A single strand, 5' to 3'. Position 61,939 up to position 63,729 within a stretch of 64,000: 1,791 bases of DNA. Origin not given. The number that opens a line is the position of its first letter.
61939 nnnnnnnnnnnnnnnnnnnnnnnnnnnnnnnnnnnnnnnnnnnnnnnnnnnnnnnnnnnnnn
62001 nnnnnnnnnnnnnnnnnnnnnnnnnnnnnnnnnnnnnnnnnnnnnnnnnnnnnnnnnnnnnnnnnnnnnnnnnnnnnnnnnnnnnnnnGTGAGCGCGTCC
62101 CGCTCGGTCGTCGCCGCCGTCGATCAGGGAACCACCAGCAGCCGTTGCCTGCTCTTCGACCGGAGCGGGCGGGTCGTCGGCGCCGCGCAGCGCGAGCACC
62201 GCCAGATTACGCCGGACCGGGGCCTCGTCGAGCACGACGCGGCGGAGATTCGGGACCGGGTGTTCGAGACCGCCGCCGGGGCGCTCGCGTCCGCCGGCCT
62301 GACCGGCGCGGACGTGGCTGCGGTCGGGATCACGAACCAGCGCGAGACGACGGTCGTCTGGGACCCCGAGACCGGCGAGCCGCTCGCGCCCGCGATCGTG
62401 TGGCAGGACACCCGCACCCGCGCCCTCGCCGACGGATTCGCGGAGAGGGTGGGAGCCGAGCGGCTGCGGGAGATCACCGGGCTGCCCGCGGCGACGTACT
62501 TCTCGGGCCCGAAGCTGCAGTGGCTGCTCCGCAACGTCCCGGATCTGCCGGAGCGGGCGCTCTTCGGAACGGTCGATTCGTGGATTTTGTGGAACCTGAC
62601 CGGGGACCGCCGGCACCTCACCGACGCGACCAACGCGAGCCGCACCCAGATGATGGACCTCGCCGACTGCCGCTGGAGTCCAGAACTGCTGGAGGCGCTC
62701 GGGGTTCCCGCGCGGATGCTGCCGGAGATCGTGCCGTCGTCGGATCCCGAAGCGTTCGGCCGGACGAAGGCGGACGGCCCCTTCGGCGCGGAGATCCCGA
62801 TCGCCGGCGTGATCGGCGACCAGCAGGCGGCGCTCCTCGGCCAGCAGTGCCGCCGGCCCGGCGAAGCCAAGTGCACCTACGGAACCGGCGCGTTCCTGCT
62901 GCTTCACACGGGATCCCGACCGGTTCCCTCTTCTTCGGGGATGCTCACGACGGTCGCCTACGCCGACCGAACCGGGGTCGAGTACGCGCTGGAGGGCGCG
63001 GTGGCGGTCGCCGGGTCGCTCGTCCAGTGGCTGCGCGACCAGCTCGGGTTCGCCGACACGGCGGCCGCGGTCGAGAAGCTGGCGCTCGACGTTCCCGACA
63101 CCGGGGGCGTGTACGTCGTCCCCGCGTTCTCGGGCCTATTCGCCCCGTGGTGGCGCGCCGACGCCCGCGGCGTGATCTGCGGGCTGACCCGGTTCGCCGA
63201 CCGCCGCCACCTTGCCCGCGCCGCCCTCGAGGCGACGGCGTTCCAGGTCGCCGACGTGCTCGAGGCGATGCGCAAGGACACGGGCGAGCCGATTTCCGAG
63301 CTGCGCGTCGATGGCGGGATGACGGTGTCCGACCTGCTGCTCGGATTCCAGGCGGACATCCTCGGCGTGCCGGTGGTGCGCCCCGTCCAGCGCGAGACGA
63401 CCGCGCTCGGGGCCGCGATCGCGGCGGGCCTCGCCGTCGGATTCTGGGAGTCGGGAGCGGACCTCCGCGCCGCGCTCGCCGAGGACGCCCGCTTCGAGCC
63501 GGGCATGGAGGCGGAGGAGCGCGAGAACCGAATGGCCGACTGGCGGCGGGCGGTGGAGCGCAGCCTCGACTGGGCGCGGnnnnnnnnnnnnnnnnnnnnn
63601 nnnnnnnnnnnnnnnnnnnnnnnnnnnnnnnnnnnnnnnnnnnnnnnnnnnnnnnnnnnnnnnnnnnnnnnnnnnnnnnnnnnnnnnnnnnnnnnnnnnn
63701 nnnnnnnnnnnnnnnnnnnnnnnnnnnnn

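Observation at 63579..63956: Chimeric AAA-ATPase N-terminus / Mrr endonuclease C-terminus ORF coupled to glpK at the window edge: likely remnant or edge of a defence locus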

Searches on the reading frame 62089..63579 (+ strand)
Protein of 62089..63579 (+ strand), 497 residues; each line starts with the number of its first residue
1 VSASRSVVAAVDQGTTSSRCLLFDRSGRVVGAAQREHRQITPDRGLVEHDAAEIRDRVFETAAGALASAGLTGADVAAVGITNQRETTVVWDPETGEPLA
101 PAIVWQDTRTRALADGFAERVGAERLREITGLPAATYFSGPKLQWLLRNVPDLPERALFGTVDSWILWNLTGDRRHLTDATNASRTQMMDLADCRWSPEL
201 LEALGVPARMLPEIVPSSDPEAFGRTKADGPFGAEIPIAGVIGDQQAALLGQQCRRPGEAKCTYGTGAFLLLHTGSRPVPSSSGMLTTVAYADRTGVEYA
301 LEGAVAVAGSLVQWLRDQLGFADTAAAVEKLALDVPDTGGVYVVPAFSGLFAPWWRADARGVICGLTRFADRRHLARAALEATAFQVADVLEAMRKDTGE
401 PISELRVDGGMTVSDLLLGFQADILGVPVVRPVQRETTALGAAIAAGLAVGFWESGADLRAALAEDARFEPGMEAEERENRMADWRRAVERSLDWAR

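Call 4: search_protein_families(library=pfam, proteins=[window:62092-63579:+], max_evalue=1)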
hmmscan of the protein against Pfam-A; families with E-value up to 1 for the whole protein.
window:62092-63579:+ (496 aa): 3 families
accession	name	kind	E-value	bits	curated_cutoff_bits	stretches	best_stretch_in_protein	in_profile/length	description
PF00370.27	FGGY_N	-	2.3e-66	224.3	28.8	1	7-250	2-245/245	FGGY family of carbohydrate kinases, N-terminal domain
PF02782.22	FGGY_C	-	1.8e-47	162.1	27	1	259-448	1-197/198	FGGY family of carbohydrate kinases, C-terminal domain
PF01869.26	BcrAD_BadFG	-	0.0036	17.3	31.5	1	10-78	3-65/271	BadF/BadG/BcrA/BcrD ATPase family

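Call 5: find_encoding_contigs(protein=window:62092-63579:+, flank=10000, max_places=6)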
Protein window:62092-63579:+ (496 aa): no gene with exactly this product is on record in the collection.

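Call 29: find_related_loci(query=window:62089-63579:+, collection=metagenome_contigs, flank=6000)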
Query window:62089-63579:+ (497 aa) in metagenome_contigs; peptide patterns used: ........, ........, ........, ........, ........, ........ (x = any residue, [..] = any of these).
600 stretches matched a pattern (row limit reached: there are more); 519 encode a relative of the query (tblastn E <= 1e-3); the best 80 are kept; 80 distinct loci.
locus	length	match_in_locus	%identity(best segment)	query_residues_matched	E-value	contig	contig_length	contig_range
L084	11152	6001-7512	54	2-496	8e-178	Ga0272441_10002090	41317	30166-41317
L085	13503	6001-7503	56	1-495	9e-176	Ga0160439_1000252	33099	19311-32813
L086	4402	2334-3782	60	8-495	2e-178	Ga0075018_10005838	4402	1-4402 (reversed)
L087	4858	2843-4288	61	11-493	1e-176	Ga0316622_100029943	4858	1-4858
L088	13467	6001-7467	58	8-495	3e-172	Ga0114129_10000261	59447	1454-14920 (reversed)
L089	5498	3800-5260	58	8-495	4e-174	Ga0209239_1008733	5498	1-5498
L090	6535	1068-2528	61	8-495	6e-172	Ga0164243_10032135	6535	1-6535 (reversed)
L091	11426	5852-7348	57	2-494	1e-169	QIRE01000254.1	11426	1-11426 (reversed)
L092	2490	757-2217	58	8-495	0e+0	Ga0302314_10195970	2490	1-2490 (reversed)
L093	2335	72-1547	55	8-495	0e+0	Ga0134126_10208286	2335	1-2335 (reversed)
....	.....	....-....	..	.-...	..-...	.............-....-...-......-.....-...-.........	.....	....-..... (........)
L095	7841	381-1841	57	8-495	1e-168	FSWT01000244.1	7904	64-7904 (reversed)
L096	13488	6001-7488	58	8-496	1e-168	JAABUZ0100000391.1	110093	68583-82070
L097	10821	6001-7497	55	4-495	1e-166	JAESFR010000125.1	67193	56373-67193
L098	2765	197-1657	60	8-495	6e-177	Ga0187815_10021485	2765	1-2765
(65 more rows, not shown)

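Call 32: find_homologous_proteins(query=window:62089-63579:+, max_evalue=1e-150)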
Query window:62089-63579:+ (497 aa): 7519 proteins with E <= 1e-150 among 8000 candidates; the best 120 are listed.
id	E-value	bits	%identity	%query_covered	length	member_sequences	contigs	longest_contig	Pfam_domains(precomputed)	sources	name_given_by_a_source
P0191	3.0e-272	922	84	99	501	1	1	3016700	PF00370.28,PF02782.23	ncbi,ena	-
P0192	5.4e-267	904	83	99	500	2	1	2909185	PF00370.28,PF02782.23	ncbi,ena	-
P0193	5.1e-266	901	82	99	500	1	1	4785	PF00370.28,PF02782.23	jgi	-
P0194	7.3e-251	851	82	94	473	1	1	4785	PF00370.28,PF02782.23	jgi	-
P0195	1.3e-229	781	74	99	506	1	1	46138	PF00370.28,PF02782.23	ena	-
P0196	5.2e-228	776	75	98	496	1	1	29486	PF00370.28,PF02782.23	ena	-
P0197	5.6e-228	776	73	100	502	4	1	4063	PF00370.28,PF02782.23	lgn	-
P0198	5.8e-228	776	73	99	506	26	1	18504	PF00370.28,PF02782.23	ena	-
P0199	3.2e-227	773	73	98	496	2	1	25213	PF00370.28,PF02782.23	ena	-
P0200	2.2e-225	767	72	99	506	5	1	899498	PF00370.28,PF02782.23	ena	-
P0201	4.4e-225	766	71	100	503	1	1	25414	PF00370.28,PF02782.23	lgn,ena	-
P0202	7.0e-225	765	72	98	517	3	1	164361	PF00370.28,PF02782.23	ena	-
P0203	3.0e-224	763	72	99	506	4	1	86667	PF00370.28,PF02782.23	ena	-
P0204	4.7e-224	763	73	98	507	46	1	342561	PF00370.28,PF02782.23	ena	-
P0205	1.3e-223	761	72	98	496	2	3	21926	PF00370.28,PF02782.23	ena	-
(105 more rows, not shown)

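Call 33: find_encoding_contigs(protein=P0191, flank=8000, max_places=2)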
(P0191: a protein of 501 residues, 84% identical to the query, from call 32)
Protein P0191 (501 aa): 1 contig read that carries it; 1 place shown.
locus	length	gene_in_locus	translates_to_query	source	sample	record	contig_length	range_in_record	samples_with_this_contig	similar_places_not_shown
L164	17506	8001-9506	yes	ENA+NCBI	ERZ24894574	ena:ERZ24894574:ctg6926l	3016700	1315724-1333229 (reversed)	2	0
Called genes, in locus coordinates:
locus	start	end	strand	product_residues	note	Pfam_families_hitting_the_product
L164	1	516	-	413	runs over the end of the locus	PF04389:Peptidase_M28, PF01546:Peptidase_M20, PF07687:M20_dimer (weak)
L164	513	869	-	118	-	-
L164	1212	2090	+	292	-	PF02086:MethyltransfD12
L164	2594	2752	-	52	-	-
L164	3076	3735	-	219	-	-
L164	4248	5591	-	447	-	-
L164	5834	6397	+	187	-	-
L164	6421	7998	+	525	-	PF07969:Amidohydro_3, PF01979:Amidohydro_1 (faint)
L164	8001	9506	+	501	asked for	PF00370:FGGY_N, PF02782:FGGY_C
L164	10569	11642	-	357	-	PF00005:ABC_tran, PF13304:AAA_21 (faint), PF08402:TOBE_2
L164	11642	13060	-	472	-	PF03972:MmgE_PrpD_N (weak), PF19305:MmgE_PrpD_C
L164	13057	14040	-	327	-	PF01547:SBP_bac_1, PF13531:SBP_bac_11, PF13416:SBP_bac_8, PF13343:SBP_bac_6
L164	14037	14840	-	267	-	PF00528:BPD_transp_1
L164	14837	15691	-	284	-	PF00528:BPD_transp_1 (weak)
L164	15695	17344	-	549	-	PF00920:ILVD_EDD_N, PF24877:ILV_EDD_C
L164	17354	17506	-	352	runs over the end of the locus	PF21088:MS_channel_1st, PF00924:MS_channel_2nd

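Call 34: find_encoding_contigs(protein=P0192, flank=8000, max_places=2)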
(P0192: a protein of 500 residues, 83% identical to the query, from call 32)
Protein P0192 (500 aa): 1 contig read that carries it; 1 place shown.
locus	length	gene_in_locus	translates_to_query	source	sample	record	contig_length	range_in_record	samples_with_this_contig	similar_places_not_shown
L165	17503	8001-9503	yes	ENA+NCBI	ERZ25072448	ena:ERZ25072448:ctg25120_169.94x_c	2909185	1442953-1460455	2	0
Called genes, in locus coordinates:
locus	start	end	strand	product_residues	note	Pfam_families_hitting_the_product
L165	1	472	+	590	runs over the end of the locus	PF21305:type_II_gspD_N0 (weak), PF07660:STN (weak), PF03958:Secretin_N, PF00263:Secretin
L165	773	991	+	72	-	PF00364:Biotin_lipoyl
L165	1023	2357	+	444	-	PF00289:Biotin_carb_N, PF02222:ATP-grasp (weak), PF02786:CPSase_L_D2, PF07478:Dala_Dala_lig_C, PF02785:Biotin_carb_C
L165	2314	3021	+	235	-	PF02581:TMP-TENI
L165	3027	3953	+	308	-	PF00763:THF_DHG_CYH, PF02882:THF_DHG_CYH_C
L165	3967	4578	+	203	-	PF01121:CoaE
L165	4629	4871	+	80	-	PF22513:FitA-like_RHH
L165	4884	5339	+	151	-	PF01850:PIN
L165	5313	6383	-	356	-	PF03601:Cons_hypoth698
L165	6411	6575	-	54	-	PF03235:GmrSD_N (weak)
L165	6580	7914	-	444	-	PF00557:Peptidase_M24 (weak)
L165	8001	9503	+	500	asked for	PF00370:FGGY_N, PF02782:FGGY_C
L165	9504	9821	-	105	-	-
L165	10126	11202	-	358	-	PF00005:ABC_tran, PF08402:TOBE_2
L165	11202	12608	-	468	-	PF03972:MmgE_PrpD_N (weak), PF19305:MmgE_PrpD_C (weak)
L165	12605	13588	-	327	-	PF01547:SBP_bac_1, PF13531:SBP_bac_11, PF13416:SBP_bac_8, PF13343:SBP_bac_6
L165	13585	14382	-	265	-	PF00528:BPD_transp_1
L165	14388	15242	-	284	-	PF00528:BPD_transp_1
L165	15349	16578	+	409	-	PF13173:AAA_14, PF13635:DUF4143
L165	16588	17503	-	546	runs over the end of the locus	PF00920:ILVD_EDD_N, PF24877:ILV_EDD_C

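Call 35: find_encoding_contigs(protein=P0193, flank=8000, max_places=2)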
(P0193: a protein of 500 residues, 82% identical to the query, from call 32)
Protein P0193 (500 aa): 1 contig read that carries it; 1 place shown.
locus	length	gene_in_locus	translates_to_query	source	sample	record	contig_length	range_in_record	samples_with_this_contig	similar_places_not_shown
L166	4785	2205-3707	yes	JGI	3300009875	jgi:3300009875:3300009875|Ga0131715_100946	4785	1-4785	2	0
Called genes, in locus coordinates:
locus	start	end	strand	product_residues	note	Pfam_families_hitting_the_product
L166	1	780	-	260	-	?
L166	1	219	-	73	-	?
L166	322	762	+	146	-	-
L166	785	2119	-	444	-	PF00557:Peptidase_M24 (weak)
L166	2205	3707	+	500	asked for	PF00370:FGGY_N, PF02782:FGGY_C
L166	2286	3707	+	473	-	PF00370:FGGY_N, PF02782:FGGY_C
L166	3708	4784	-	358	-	?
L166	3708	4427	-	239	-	-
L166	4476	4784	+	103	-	?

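Call 62: search_protein_families(library=pfam, proteins=[L166:3711-4784:-, L165:9507-9821:-], max_evalue=0.01)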
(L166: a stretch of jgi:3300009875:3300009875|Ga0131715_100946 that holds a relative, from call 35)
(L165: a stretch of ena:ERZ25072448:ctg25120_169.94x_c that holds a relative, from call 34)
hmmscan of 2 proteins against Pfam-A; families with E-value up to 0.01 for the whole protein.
L166:3711-4784:- (358 aa): 1 family
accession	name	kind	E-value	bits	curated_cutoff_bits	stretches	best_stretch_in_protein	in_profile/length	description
PF13191.12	AAA_16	-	2.3e-05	25.4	32.6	1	2-166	33-160/167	AAA ATPase domain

L165:9507-9821:- (105 aa): 0 families
